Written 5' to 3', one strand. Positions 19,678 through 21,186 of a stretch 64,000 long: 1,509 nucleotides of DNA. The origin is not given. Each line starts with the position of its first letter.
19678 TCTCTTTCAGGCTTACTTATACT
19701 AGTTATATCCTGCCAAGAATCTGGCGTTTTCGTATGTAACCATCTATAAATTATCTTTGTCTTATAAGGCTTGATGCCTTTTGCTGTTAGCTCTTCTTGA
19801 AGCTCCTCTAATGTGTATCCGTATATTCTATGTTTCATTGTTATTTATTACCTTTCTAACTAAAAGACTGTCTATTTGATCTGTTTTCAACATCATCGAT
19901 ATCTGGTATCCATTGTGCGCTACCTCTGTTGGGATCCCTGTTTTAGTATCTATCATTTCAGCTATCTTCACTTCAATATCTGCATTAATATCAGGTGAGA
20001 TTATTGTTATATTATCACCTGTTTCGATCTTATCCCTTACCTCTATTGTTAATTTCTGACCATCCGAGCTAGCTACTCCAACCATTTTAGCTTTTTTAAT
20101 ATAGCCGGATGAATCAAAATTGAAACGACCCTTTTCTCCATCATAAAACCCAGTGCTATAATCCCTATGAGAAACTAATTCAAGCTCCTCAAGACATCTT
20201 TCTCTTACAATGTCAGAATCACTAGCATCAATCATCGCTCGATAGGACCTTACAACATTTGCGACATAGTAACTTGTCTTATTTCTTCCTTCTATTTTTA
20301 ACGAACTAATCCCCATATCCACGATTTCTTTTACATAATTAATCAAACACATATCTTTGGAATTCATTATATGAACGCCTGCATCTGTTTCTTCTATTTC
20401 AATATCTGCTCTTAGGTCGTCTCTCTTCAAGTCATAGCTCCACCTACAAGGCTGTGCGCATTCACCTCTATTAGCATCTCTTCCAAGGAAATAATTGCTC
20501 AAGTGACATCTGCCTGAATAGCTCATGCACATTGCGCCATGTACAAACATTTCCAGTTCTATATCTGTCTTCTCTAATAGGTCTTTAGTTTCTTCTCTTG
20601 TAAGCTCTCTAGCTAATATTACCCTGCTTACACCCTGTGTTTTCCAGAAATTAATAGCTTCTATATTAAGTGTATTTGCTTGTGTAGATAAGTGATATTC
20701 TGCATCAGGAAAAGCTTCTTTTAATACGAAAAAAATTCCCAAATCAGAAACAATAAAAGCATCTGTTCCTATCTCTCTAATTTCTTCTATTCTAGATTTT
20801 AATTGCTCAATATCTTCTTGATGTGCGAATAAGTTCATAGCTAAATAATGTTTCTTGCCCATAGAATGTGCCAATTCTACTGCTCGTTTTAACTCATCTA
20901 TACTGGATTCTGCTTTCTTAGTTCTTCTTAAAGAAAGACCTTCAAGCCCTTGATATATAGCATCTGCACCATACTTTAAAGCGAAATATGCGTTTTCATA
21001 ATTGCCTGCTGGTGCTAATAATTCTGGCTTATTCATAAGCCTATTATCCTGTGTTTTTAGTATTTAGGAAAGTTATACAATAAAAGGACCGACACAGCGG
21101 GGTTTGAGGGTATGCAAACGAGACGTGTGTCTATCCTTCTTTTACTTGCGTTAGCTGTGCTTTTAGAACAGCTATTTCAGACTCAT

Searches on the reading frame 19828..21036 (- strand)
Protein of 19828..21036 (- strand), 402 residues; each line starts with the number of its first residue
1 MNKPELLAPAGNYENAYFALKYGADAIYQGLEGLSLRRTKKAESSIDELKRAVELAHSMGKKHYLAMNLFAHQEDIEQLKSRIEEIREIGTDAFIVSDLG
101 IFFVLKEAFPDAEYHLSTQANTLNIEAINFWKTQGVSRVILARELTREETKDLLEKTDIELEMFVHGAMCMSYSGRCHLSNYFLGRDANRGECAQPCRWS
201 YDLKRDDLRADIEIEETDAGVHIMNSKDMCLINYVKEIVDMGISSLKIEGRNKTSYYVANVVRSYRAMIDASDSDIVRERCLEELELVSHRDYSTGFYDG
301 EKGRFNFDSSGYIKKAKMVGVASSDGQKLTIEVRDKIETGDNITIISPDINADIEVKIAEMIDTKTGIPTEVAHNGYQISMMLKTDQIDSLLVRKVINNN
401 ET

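Call 72: search_protein_families(library=pfam, max_evalue=0.001, proteins=[window:19828-21036:-])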
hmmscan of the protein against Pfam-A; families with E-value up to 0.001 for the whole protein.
window:19828-21036:- (402 aa): 2 families
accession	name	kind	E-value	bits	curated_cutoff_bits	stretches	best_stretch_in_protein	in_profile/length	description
PF01136.24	Peptidase_U32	-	1.7e-87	293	22.4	1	77-303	2-232/233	Peptidase family U32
PF16325.11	Peptidase_U32_C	-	1.1e-07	32.3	28.2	1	318-385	5-74/83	Peptidase family U32 C-terminal domain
